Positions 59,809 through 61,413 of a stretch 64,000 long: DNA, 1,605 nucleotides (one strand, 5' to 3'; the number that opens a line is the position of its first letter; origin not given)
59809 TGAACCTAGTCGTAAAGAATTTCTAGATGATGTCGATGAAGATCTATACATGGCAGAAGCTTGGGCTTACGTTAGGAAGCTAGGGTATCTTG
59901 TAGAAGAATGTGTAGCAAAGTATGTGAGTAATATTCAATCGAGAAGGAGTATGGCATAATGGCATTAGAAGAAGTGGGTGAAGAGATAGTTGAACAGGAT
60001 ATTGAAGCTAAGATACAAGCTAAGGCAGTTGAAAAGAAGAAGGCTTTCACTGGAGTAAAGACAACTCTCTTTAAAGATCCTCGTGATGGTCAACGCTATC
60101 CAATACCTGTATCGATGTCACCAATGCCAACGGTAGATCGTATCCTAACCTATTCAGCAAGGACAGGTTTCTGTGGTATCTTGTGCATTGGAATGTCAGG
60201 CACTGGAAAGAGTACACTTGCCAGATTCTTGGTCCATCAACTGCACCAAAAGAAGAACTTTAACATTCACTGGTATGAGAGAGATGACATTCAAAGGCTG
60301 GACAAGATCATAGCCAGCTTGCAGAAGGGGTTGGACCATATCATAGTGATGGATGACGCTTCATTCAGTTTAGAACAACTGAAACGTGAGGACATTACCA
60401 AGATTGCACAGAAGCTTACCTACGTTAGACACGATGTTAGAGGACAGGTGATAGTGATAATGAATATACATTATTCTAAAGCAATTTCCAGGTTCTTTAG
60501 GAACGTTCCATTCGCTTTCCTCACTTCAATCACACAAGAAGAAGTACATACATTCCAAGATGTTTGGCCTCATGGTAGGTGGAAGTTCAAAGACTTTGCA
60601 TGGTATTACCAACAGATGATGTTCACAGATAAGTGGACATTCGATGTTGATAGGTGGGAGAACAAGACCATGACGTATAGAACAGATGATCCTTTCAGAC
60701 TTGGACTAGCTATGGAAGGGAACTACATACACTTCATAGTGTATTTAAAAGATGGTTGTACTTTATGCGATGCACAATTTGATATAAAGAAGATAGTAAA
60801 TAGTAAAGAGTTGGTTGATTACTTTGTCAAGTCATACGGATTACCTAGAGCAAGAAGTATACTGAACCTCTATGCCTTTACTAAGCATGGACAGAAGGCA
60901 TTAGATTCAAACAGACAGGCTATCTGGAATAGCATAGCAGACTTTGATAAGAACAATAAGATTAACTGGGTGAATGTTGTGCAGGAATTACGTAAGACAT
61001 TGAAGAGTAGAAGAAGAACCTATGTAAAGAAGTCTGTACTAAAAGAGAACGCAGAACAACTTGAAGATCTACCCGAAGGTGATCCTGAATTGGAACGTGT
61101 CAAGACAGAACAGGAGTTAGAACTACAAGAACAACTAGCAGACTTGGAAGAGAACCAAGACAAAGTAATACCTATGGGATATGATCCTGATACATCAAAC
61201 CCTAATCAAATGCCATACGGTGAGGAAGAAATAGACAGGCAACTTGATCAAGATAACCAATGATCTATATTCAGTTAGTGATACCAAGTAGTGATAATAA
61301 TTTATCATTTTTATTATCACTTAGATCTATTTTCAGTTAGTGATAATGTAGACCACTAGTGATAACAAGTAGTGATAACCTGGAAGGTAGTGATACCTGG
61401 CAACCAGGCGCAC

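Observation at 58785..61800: Candidate replication origin module: P-loop ATPase flanked by two ORF-free regions with iterons, palindromes and A/T tracts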

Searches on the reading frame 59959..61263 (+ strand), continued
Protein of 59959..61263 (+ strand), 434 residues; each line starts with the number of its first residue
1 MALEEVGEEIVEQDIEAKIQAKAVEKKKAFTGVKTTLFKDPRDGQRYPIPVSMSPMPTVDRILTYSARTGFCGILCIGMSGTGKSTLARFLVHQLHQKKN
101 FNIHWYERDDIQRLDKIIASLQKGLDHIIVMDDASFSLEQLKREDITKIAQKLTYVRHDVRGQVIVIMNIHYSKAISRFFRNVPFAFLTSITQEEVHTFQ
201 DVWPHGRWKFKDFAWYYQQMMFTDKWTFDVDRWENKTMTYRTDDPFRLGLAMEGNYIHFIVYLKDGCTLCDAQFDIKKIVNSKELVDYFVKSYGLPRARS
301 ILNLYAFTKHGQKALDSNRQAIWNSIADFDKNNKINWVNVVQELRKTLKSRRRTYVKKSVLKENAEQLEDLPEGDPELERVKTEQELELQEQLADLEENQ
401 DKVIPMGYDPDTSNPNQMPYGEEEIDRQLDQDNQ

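Call 96: search_dna_similar(query=window:59959-61263:+, collection=phages, mode=protein, max_evalue=0.001, max_rows=25)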
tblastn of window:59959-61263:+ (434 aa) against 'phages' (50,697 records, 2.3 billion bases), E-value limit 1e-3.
Records with a match: 9; places in all: 9; records where one place covers at least 80% of the query: 0.
Best place of each record, by identity: <60% 9.
By first word of the organism name: Nitrosopumilaceae 9.
By host as written in the record: - 9.
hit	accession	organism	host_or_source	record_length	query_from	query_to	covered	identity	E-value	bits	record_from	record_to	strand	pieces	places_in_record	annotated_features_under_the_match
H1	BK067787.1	Nitrosopumilaceae spindle-shaped virus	freshwater environment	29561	54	302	57%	24.7%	1e-14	82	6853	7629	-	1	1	ORF13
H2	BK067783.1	Nitrosopumilaceae spindle-shaped virus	rhizosphere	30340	54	270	50%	27.7%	5e-14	81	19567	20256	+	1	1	ORF48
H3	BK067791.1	Nitrosopumilaceae spindle-shaped virus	rhizosphere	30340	54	270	50%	27.7%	5e-14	81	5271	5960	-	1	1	ORF13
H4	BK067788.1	Nitrosopumilaceae spindle-shaped virus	rhizosphere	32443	33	290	59%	23.1%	7e-6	55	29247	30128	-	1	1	ORF76 | ORF77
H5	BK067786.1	Nitrosopumilaceae spindle-shaped virus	freshwater environment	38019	54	293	55%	23.1%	5e-14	81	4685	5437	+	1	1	ORF12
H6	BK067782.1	Nitrosopumilaceae spindle-shaped virus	marine environment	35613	48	261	49%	25.4%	2e-13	79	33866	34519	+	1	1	ORF50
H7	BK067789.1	Nitrosopumilaceae spindle-shaped virus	marine environment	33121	54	261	48%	26.1%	7e-13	77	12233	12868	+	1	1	ORF28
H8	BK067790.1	Nitrosopumilaceae spindle-shaped virus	marine environment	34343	54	261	48%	25.7%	1e-14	82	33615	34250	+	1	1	ORF56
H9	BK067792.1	Nitrosopumilaceae spindle-shaped virus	seawater environment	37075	54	191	32%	30.1%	2e-9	66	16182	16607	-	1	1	ORF19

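Call 97: get_annotated_region(hit=H7, flank=4000)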
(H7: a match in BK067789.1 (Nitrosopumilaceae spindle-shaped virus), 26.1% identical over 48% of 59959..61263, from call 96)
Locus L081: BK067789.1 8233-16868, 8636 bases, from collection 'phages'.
description: TPA_asm: Nitrosopumilaceae spindle-shaped virus isolate NMC1 genomic sequence.
organism: Nitrosopumilaceae spindle-shaped virus (NCBI taxid 3065433)
taxonomy: Viruses
host: -; source: marine environment; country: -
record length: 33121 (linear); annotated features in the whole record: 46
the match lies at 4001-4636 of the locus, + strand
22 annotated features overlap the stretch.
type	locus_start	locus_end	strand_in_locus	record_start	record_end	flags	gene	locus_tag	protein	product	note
CDS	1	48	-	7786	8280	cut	-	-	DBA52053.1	ORF14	-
CDS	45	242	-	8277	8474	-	-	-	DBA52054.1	ORF15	-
CDS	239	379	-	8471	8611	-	-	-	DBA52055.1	ORF16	-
CDS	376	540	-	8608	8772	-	-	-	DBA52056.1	ORF17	-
CDS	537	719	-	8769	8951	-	-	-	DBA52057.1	ORF18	-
CDS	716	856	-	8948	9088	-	-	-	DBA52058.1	ORF19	-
CDS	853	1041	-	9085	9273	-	-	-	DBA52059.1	ORF20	-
CDS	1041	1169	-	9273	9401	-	-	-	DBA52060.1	ORF21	-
CDS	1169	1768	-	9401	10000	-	-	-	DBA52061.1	ORF22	-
CDS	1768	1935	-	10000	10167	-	-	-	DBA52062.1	ORF23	-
CDS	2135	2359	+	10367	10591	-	-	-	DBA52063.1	ORF24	-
CDS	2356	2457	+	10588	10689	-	-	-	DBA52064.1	ORF25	-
CDS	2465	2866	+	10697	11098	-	-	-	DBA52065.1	ORF26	-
CDS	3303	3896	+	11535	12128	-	-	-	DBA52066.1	ORF27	-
CDS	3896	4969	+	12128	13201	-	-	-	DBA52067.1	ORF28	-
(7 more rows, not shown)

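Call 101: search_protein_families(library=ncbifam, proteins=[window:59959-61263:+], max_evalue=0.01)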
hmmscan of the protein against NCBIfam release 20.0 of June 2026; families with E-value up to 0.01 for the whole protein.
window:59959-61263:+ (434 aa): 6 families
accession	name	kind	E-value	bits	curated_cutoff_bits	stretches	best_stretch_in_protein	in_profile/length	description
NF041065.1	DpdH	equivalog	0.00022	19.8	450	1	68-154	63-141/1014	protein DpdH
TIGR01313.1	therm_gnt_kin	subfamily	0.00069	19.4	113.75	0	75-110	2-31/164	gluconokinase, GntK/IdnK-type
NF005576.0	PRK07261.1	equivalog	0.0016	18.2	224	1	74-129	3-63/171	DNA topology modulation protein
NF007739.0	PRK10419.1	subfamily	0.0035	16.9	354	1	76-116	43-81/268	nickel ABC transporter ATP-binding protein NikE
TIGR02769.1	nickel_nikE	equivalog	0.0054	16.2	332.55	0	75-116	41-80/265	nickel import ATP-binding protein NikE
NF005250.0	PRK06761.1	equivalog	0.0082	15.2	270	0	74-120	6-52/282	hypothetical protein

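Call 102: search_protein_families(library=padloc, proteins=[window:59959-61263:+], max_evalue=0.01)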
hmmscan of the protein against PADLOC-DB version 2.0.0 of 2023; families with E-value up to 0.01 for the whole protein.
window:59959-61263:+ (434 aa): 1 family
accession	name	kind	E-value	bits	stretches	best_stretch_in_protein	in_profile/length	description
PDLC02891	DpdH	-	0.0089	12.4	0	65-153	67-145/1009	DpdH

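Call 121: search_protein_representatives(alignment_id=A1)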
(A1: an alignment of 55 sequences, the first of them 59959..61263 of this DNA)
Query: 55 sequences, 435 profile positions. Proteins with E-value up to 0.001 (for the whole library): 407; up to 1e-10: 301; up to 1e-30: 178. The best 150 are listed.
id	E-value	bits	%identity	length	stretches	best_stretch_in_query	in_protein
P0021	1.9e-189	646.8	-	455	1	26-432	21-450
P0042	3.9e-163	560.1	-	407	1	21-425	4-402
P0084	3.0e-155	534.1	-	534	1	7-428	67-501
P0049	2.4e-152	524.5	-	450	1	1-431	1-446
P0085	6.6e-152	523.1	-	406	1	9-382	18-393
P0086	9.9e-146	502.7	-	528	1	83-432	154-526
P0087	3.1e-145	501.1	-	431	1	32-407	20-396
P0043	3.0e-139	481.4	-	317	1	14-312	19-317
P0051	1.1e-131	456.4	-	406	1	9-382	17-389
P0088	1.3e-111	390.3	-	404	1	36-388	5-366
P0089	2.0e-107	376.5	-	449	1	38-385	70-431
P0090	2.7e-107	376.1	-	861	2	17-382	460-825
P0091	2.7e-106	372.8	-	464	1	25-385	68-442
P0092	6.5e-104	364.9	-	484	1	18-424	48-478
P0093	7.0e-104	364.8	-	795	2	80-385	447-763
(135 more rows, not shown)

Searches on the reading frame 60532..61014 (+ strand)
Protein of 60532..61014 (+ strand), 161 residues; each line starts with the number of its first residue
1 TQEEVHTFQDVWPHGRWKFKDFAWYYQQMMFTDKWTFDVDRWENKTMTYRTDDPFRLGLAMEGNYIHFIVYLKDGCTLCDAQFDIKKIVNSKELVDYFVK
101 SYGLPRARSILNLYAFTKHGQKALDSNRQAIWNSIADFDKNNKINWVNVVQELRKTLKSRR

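Call 80: search_solved_structures(query=A3, max_evalue=10, show_alignments=2)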
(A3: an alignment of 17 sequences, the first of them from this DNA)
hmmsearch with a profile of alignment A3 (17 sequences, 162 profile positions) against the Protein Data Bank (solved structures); distinct sequences matched with E-value up to 10: 19.
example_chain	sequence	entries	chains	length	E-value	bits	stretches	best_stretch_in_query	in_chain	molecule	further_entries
3wia_A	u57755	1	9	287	0.3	14.5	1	30-103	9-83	Nitrite reductase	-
9kvl_A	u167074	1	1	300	0.31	14.4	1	30-103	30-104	Copper-containing nitrite reductase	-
3hjp_A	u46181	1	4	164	0.35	14.2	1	91-155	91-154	Peroxiredoxin, bacterioferritin comigratory protein homolog (Bcp-4)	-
3wkp_A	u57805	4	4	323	0.35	14.2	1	30-103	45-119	Nitrite reductase | Copper-containing nitrite reductase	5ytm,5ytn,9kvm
3wkq_A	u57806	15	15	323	0.36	14.2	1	30-103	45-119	Nitrite reductase | Copper-containing nitrite reductase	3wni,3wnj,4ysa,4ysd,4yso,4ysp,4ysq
3wi9_A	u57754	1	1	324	0.36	14.2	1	30-103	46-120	Nitrite reductase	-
3x1n_A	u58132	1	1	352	0.41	14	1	30-103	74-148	Nitrite reductase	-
3x1e_A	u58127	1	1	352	0.41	14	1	30-103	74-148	Nitrite reductase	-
3x1f_A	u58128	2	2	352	0.41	14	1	30-103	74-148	Nitrite reductase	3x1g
9kwt_A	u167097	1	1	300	0.51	13.7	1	30-103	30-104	Copper-containing nitrite reductase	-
7fgf_A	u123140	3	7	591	0.54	13.6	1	45-92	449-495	Glycoprotein C | Glycoprotein C,CCHFV envelope protein Gc fusion loops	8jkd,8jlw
8jlx_A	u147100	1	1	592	0.57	13.6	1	45-92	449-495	Glycoprotein C,CCHFV Gc fusion loops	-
9kwv_A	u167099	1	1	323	0.57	13.5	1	30-103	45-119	Copper-containing nitrite reductase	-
9kwu_A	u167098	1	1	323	0.59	13.5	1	30-103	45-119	Copper-containing nitrite reductase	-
9kws_A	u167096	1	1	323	0.6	13.5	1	30-103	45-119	Copper-containing nitrite reductase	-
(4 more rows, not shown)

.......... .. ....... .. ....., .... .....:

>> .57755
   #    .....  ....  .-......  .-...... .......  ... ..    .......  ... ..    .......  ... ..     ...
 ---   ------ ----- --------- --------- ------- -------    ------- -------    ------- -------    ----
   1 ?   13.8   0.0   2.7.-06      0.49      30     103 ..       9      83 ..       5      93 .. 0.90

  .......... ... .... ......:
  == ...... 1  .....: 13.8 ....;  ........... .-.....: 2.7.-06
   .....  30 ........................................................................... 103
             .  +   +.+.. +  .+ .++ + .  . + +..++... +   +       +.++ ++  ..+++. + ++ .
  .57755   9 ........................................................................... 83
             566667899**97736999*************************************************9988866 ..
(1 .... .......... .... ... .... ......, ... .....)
